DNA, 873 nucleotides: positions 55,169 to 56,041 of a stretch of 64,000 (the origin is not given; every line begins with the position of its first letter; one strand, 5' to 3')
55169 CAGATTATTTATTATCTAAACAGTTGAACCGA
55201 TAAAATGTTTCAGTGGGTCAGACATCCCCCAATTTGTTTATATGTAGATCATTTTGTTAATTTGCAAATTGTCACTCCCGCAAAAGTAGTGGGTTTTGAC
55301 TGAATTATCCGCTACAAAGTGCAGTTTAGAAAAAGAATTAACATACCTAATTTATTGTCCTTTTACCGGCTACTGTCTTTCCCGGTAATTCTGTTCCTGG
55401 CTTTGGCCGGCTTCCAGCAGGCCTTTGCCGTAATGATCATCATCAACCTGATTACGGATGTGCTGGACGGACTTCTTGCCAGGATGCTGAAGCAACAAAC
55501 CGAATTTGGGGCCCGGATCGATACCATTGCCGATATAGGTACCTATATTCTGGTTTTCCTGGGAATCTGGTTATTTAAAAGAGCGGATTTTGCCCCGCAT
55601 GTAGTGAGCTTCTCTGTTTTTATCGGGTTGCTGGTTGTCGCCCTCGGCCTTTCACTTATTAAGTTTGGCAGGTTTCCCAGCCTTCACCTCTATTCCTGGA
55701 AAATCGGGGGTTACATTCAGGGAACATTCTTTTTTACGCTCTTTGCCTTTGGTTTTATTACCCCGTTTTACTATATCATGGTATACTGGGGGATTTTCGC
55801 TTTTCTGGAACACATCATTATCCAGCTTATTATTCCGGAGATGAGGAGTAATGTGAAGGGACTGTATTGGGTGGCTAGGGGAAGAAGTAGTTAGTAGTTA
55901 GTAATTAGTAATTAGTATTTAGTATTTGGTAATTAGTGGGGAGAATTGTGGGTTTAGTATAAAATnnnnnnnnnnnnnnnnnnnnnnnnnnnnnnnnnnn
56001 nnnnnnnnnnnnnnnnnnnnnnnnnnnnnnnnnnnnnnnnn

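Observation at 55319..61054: Coupled CDP-alcohol transferase, CdsA-like cytidylyltransferase, polyprenol-type kinase and a 1209-aa GH13-like enzyme: a candidate undescribed glyco/phospholipid pathway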

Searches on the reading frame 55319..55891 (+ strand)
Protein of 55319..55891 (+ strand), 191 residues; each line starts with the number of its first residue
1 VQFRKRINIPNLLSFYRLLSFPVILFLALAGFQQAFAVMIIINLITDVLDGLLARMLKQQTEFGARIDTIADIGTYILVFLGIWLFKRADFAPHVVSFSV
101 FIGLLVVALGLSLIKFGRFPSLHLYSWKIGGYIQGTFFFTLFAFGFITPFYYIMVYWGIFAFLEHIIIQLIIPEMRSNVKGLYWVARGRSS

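Call 3: search_protein_families(library=pfam, proteins=[window:55319-55891:+], max_evalue=0.01)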
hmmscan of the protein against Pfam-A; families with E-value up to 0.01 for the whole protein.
window:55319-55891:+ (191 aa): 1 family
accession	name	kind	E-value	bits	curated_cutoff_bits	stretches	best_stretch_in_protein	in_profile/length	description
PF01066.26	CDP-OH_P_transf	-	9.7e-18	65.4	22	1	8-159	2-147/152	CDP-alcohol phosphatidyltransferase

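Call 4: search_protein_families(library=ncbifam, proteins=[window:55319-55891:+], max_evalue=0.01)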
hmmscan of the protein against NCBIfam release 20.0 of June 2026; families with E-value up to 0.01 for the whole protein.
window:55319-55891:+ (191 aa): 10 families
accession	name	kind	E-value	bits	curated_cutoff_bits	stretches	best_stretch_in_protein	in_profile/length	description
NF053678.1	ClpnSynClsA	equivalog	8.3e-13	48.9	240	1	7-114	3-108/180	cardiolipin synthase ClsA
TIGR00560.1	pgsA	equivalog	3.5e-10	40.7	109.1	1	8-138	2-138/183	CDP-diacylglycerol--glycerol-3-phosphate 3-phosphatidyltransferase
NF008090.0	PRK10832.1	equivalog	4.1e-09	36.8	304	1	6-73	2-72/182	CDP-diacylglycerol--glycerol-3-phosphate 3-phosphatidyltransferase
NF040950.1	archin_ph_syn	equivalog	1.4e-08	34.8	180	1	10-107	26-123/191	archaetidylinositol phosphate synthase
NF045883.1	PIPSynth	equivalog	5.1e-07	29.6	170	1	34-115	50-131/197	phosphatidylinositol phosphate synthase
NF038087.1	arch_ser_synth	exception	7.9e-07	28.9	240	1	6-119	3-114/216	archaetidylserine synthase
TIGR00473.1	pssA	equivalog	2.5e-06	27.7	107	1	23-100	11-87/153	CDP-diacylglycerol--serine O-phosphatidyltransferase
TIGR04217.1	archae_ser_T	exception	4.4e-06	26.6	200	1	1-105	1-104/221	archaetidylserine synthase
NF052561.1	PIPSynBT1523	equivalog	0.00012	21.9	350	1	38-108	65-137/232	hypothetical protein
NF038086.1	anchor_synt_A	exception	0.0003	20.7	200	1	34-77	32-75/222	protein sorting system archaetidylserine synthase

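Call 26: find_homologous_proteins(query=window:55319-55891:+, max_evalue=0.001)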
Query window:55319-55891:+ (191 aa): 1238 proteins with E <= 0.001 among 1559 candidates; the best 120 are listed.
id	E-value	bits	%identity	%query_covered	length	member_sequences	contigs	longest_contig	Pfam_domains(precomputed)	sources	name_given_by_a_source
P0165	4.9e-117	407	100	100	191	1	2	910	PF01066.27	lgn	-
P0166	3.2e-116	404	99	100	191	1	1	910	PF01066.27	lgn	-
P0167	7.5e-107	374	98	94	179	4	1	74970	PF01066.27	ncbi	-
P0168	4.6e-102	358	87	97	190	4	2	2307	PF01066.27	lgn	-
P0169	2.6e-99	349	82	98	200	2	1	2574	PF01066.27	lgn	-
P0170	3.5e-98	345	83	98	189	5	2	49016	PF01066.27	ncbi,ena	-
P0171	1.8e-96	340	79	99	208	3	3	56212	PF01066.27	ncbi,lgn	-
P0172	3.8e-95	335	77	99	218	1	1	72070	PF01066.27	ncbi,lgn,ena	-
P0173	9.2e-95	334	79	98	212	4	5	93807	PF01066.27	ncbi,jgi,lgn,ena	-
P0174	1.4e-94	334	78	99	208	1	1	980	PF01066.27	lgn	-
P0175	1.5e-94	334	78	100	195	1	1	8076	PF01066.27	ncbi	-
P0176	4.7e-94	332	78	98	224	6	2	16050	PF01066.27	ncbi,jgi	-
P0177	5.7e-93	328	78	100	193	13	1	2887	PF01066.27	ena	-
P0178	1.3e-92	327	76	98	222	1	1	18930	PF01066.27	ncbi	-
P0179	1.6e-92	327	80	98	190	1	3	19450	PF01066.27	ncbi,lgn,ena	-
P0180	9.2e-92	324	77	100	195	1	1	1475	PF01066.27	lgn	-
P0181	1.8e-91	323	75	100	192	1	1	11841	PF01066.27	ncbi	-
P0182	2.0e-91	323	78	97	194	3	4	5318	PF01066.27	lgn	-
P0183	4.0e-91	322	76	100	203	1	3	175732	PF01066.27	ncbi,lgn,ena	-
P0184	5.7e-91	322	76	99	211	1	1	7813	PF01066.27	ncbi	-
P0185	9.7e-91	321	79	98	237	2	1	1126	PF01066.27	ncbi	-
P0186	3.0e-90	319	76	98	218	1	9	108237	PF01066.27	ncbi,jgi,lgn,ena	-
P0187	3.1e-90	319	78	98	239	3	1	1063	PF01066.27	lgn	-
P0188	1.3e-89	317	74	98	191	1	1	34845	PF01066.27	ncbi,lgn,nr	ncbi:MAG: CDP-alcohol phosphatidyltransferase family protein [Bacteroidia bacterium]|nr:MAG: CDP-alc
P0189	1.7e-89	317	75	100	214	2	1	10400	PF01066.27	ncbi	-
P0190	2.1e-89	317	76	99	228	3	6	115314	PF01066.27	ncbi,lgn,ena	-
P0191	2.9e-89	316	74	98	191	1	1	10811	PF01066.27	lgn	-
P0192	3.0e-89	316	75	100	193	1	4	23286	PF01066.27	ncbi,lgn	-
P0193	6.9e-89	315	74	100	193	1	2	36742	PF01066.27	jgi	-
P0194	8.4e-89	315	73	98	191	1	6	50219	PF01066.27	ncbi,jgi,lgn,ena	-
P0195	1.7e-88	314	77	98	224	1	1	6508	PF01066.27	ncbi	-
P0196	2.3e-88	313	75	98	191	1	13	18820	PF01066.27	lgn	-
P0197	5.0e-88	312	78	98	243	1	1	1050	PF01066.27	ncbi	-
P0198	2.0e-87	310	74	100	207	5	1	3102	PF01066.27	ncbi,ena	-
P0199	2.8e-87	310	76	98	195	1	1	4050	PF01066.27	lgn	-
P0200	8.6e-87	308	75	99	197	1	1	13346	PF01066.27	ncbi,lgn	-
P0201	8.6e-87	308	75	99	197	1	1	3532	PF01066.27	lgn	-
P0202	2.1e-86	307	75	97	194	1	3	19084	PF01066.27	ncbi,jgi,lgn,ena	-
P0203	3.8e-86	306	75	97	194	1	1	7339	PF01066.27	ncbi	-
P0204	8.0e-86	305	74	98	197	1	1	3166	PF01066.27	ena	-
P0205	1.4e-85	304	75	99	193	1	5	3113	PF01066.27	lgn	-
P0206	2.1e-85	304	74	100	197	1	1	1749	PF01066.27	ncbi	-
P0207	2.4e-85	303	74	100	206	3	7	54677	PF01066.27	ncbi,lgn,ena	-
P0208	3.9e-85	303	71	100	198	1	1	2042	PF01066.27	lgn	-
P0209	5.1e-85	302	71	99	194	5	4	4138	PF01066.27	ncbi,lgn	-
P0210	6.6e-85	302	74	96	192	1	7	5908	PF01066.27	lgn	-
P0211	8.5e-85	302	74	100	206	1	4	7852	PF01066.27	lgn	-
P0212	1.3e-84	301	71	100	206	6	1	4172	PF01066.27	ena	-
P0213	1.5e-84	301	74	98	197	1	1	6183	PF01066.27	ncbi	-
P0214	3.0e-84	300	73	99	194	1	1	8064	PF01066.27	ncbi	-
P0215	3.8e-84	300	71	99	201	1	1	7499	PF01066.27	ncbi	-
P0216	8.2e-84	298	71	100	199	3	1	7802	PF01066.27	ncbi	-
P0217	2.8e-82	293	70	98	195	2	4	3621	PF01066.27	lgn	-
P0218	2.8e-81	290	75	94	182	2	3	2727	PF01066.27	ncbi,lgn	-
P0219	4.4e-81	290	66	99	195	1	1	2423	PF01066.27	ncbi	-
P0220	1.5e-79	285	70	96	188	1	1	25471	PF01066.27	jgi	jgi:cardiolipin synthase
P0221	2.6e-79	284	68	98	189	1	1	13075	PF01066.27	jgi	jgi:cardiolipin synthase (CMP-forming)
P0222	9.7e-79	282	70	97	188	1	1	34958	PF01066.27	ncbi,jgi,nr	ncbi:MAG: CDP-alcohol phosphatidyltransferase family protein [Bacteroidales bacterium]|nr:CDP-alcoho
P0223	4.2e-78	280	65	98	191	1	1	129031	PF01066.27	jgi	jgi:cardiolipin synthase (CMP-forming)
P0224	1.3e-77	278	65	98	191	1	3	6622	PF01066.27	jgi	jgi:cardiolipin synthase (CMP-forming)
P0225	4.1e-77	277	65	100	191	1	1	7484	PF01066.27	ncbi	ncbi:MAG: CDP-alcohol phosphatidyltransferase family protein [Bacteroidales bacterium]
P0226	1.3e-76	275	67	98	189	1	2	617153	PF01066.27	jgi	jgi:cardiolipin synthase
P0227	7.3e-76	273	64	98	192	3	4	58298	PF01066.27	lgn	-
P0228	1.0e-75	272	66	98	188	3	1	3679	PF01066.27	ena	-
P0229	1.9e-75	271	64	100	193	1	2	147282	PF01066.27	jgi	jgi:cardiolipin synthase (CMP-forming)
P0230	2.6e-75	271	65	99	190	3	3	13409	PF01066.27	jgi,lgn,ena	-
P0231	2.8e-75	271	65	97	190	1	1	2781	PF01066.27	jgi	jgi:CDP-diacylglycerol--glycerol-3-phosphate 3-phosphatidyltransferase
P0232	3.2e-75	270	66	95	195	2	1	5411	PF01066.27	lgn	-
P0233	4.7e-75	270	66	96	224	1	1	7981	PF01066.27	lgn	-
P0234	7.0e-75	269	64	98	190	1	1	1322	PF01066.27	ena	-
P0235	9.9e-75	269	65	97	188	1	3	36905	PF01066.27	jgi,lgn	jgi:CDP-diacylglycerol--glycerol-3-phosphate 3-phosphatidyltransferase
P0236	1.0e-74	269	66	97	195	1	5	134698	PF01066.27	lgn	-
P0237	1.4e-74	268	62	99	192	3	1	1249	PF01066.27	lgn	-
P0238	1.5e-74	268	67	95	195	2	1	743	PF01066.27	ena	-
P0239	1.7e-74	268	66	96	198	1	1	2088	PF01066.27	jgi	jgi:phosphatidylglycerophosphate synthase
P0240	1.8e-74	268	65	97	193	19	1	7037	PF01066.27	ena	-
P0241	2.6e-74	267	65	97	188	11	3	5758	PF01066.27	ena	-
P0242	2.6e-74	267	64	100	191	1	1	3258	PF01066.27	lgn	-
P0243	2.8e-74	267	65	97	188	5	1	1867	PF01066.27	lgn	-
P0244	4.2e-74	267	63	99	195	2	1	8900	PF01066.27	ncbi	-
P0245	4.3e-74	267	63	96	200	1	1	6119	PF01066.27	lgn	-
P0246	6.5e-74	266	65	97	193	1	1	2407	PF01066.27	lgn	-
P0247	6.8e-74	266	64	97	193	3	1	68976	PF01066.27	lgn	-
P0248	7.0e-74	266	63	98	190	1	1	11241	PF01066.27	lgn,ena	-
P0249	8.3e-74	266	63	99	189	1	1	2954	PF01066.27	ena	-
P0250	9.7e-74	266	67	95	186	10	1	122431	PF01066.27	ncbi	ncbi:MAG: CDP-alcohol phosphatidyltransferase family protein [Saprospiraceae bacterium]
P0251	1.3e-73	265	65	97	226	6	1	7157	PF01066.27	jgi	-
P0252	1.3e-73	265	65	99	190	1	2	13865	PF01066.27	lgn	-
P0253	1.5e-73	265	65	99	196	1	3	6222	PF01066.27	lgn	-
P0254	1.6e-73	265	65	99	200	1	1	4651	PF01066.27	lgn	-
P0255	1.7e-73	265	64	98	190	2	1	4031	PF01066.27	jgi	-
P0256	1.8e-73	265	65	97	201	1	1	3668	PF01066.27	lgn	-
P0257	1.9e-73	265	64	97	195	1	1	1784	PF01066.27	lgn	-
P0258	1.9e-73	265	61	99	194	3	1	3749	PF01066.27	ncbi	-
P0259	2.2e-73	264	62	100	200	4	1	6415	PF01066.27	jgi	jgi:CDP-diacylglycerol--glycerol-3-phosphate 3-phosphatidyltransferase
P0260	2.2e-73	264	71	86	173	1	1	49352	PF01066.27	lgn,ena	-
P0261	2.5e-73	264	63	96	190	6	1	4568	PF01066.27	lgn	-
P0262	3.0e-73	264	62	99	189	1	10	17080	PF01066.27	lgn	-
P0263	3.2e-73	264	62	100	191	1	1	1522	PF01066.27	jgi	jgi:CDP-diacylglycerol--glycerol-3-phosphate 3-phosphatidyltransferase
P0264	3.6e-73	264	65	97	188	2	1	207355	PF01066.27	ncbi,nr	ncbi:MAG: CDP-alcohol phosphatidyltransferase family protein [Bacteroidetes bacterium]|nr:MAG: CDP-a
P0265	3.8e-73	264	61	100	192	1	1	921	PF01066.27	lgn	-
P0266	4.0e-73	264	64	99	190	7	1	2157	PF01066.27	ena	-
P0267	4.0e-73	264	62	98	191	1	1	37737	PF01066.27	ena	-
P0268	5.0e-73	263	64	98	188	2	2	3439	PF01066.27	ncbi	ncbi:MAG: CDP-alcohol phosphatidyltransferase family protein [Bacteroidota bacterium]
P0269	6.5e-73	263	63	99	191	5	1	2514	PF01066.27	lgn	-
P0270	7.4e-73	263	67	95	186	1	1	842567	PF01066.27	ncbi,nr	ncbi:MAG: CDP-alcohol phosphatidyltransferase family protein [Lewinellaceae bacterium]|nr:CDP-alcoho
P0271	7.9e-73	263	65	95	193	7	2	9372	PF01066.27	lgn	-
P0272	8.0e-73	263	63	100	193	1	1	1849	PF01066.27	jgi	jgi:CDP-diacylglycerol--glycerol-3-phosphate 3-phosphatidyltransferase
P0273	9.6e-73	262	61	99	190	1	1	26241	PF01066.27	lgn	-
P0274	9.7e-73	262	66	96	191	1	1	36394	PF01066.27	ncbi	-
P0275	9.9e-73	262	65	99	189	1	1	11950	PF01066.27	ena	-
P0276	1.1e-72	262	62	97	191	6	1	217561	PF01066.27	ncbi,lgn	-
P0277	1.2e-72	262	61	97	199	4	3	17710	PF01066.27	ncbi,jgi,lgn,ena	jgi:cardiolipin synthase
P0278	1.5e-72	262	65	100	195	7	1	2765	PF01066.27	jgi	-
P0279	1.7e-72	262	64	97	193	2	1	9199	PF01066.27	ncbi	-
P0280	1.8e-72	261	64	97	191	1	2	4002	PF01066.27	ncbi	-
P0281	2.3e-72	261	62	100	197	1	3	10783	PF01066.27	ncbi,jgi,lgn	-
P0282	2.4e-72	261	65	96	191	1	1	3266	PF01066.27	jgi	-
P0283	2.5e-72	261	66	97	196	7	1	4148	PF01066.27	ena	-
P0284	4.3e-72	260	63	97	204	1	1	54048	PF01066.27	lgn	-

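Call 28: find_encoding_contigs(protein=P0270, flank=8000, max_places=1)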
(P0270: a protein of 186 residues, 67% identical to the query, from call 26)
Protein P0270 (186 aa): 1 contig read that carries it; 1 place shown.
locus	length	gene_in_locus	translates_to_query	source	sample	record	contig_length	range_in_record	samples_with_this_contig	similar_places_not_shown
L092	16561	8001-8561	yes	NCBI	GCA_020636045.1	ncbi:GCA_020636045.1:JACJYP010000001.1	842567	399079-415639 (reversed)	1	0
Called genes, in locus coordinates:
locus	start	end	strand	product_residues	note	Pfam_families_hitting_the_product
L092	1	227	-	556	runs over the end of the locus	PF00370:FGGY_N (faint), PF02782:FGGY_C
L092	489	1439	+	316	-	PF01040:UbiA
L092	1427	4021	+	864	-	PF01326:PPDK_N, PF27448:Rph_4th, PF00391:PEP-utilizers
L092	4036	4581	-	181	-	-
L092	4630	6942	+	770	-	PF00368:HMG-CoA_red, PF01636:APH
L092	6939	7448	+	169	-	-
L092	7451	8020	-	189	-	PF04191:PEMT, PF04140:ICMT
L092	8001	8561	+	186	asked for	PF01066:CDP-OH_P_transf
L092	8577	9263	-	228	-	-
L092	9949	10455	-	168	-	-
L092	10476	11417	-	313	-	-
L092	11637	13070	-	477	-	-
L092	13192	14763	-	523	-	-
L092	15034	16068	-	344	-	PF18962:Por_Secre_tail (weak)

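Call 29: find_encoding_contigs(protein=P0226, flank=8000, max_places=1)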
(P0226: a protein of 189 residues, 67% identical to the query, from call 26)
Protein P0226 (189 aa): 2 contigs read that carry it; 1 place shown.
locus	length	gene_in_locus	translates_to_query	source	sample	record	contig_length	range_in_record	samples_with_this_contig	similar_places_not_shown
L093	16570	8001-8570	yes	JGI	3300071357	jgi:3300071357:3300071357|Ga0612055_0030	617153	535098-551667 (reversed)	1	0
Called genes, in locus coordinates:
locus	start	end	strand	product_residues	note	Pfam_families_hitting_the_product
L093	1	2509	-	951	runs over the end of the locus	PF02463:SMC_N (faint), PF03193:RsgA_GTPase (faint), PF20703:nSTAND1 (faint), PF00005:ABC_tran (faint), PF01443:Viral_helicase1 (faint), PF13191:AAA_16 (faint), PF17760:UvrA_inter, PF17755:UvrA_DNA-bind, +3 more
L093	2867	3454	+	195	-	PF07638:Sigma70_ECF (weak), PF04542:Sigma70_r2, PF08281:Sigma70_r4_2, PF04545:Sigma70_r4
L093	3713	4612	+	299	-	PF03544:TonB_C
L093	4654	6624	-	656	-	PF06480:FtsH_ext (faint), PF06068:TIP49 (faint), PF00004:AAA, PF07728:AAA_5 (faint), PF17862:AAA_lid_3, PF01434:Peptidase_M41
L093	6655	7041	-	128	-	PF02410:RsfS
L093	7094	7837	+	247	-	PF03099:BPL_LplA_LipB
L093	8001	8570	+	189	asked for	PF01066:CDP-OH_P_transf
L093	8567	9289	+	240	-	PF01148:CTP_transf_1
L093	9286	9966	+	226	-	-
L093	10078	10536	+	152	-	-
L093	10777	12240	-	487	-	-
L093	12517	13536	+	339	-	PF01073:3Beta_HSD, PF01370:Epimerase, PF02719:Polysacc_synt_2 (weak), PF05368:NmrA, PF07993:NAD_binding_4, PF13460:NAD_binding_10, PF16363:GDP_Man_Dehyd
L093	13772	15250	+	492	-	PF00149:Metallophos, PF02872:5_nucleotid_C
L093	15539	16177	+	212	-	-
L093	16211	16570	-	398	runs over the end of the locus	PF18962:Por_Secre_tail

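Call 30: find_encoding_contigs(protein=P0264, flank=8000, max_places=1)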
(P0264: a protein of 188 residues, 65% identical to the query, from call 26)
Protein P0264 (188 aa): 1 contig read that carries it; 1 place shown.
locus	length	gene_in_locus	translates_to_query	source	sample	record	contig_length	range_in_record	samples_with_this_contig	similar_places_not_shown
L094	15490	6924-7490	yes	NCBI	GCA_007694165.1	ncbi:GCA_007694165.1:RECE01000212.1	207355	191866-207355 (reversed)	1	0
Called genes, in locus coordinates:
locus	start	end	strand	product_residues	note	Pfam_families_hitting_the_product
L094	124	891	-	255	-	PF13353:Fer4_12 (weak)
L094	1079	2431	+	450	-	PF00144:Beta-lactamase, PF18962:Por_Secre_tail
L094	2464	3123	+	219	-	PF01966:HD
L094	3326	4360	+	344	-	PF00154:RecA_N, PF06745:ATPase (weak), PF08423:Rad51, PF27531:MT3502_N (weak), PF21096:RecA_C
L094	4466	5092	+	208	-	PF03006:HlyIII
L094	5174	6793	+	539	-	PF00005:ABC_tran, PF02463:SMC_N (faint), PF13304:AAA_21 (faint), PF12848:ABC_tran_Xtn, PF00005:ABC_tran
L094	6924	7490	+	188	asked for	PF01066:CDP-OH_P_transf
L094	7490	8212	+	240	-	PF01148:CTP_transf_1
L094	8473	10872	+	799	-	PF07224:Chlorophyllase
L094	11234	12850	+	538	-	PF22694:CtpB_N-like, PF00595:PDZ (faint), PF13180:PDZ_2, PF17820:PDZ_6 (weak), PF03572:Peptidase_S41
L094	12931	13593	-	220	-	PF00702:Hydrolase, PF13419:HAD_2, PF13242:Hydrolase_like (weak)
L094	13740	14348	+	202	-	PF01694:Rhomboid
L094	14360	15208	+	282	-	PF01063:Aminotran_4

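Call 33: find_related_loci(query=A3, collection=metagenome_contigs, flank=7000)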
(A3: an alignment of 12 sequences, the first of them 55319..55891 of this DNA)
Query A3 (191 aa) in metagenome_contigs; peptide patterns used: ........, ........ (x = any residue, [..] = any of these).
200 stretches matched a pattern; 126 encode a relative of the query (tblastn E <= 1e-3); the best 80 are kept; 80 distinct loci.
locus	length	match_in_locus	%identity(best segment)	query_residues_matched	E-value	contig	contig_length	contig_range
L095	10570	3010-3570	79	4-190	5e-100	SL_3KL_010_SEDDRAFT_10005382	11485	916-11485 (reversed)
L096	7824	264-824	78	4-190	8e-100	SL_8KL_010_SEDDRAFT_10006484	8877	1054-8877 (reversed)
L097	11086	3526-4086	79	4-190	2e-99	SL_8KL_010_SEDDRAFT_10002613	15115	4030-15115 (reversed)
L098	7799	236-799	78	4-191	5e-99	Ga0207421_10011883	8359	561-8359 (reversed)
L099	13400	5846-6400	86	1-185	2e-97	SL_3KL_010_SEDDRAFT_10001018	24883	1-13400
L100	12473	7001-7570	76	1-190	4e-96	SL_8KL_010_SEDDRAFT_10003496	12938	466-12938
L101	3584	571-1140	78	1-189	1e-96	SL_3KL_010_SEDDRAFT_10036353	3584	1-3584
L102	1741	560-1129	79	1-190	1e-100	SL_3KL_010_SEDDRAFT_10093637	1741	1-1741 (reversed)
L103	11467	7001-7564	76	4-191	4e-95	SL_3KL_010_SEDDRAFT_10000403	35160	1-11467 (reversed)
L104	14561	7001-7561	82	1-187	3e-93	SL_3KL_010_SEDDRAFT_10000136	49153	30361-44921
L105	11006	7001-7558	75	6-191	1e-91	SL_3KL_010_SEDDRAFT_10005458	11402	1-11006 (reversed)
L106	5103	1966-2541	78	1-191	3e-91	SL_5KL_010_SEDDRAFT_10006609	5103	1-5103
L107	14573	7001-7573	74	1-191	4e-91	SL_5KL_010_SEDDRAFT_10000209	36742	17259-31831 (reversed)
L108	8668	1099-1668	71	1-190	5e-90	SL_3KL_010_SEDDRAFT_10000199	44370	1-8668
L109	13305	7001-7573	78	1-190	2e-88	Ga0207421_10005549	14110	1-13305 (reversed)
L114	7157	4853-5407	65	7-191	7e-80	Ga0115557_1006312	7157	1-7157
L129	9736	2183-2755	55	1-191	2e-73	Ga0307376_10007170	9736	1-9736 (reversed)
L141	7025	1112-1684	57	1-191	6e-71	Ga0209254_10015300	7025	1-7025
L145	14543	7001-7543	62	7-187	6e-70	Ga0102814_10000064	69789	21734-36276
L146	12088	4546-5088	62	7-187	6e-70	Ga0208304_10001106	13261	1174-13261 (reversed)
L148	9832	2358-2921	55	4-191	1e-69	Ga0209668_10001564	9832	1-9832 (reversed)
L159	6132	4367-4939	59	1-191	2e-68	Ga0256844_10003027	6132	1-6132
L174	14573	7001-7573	54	1-191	5e-67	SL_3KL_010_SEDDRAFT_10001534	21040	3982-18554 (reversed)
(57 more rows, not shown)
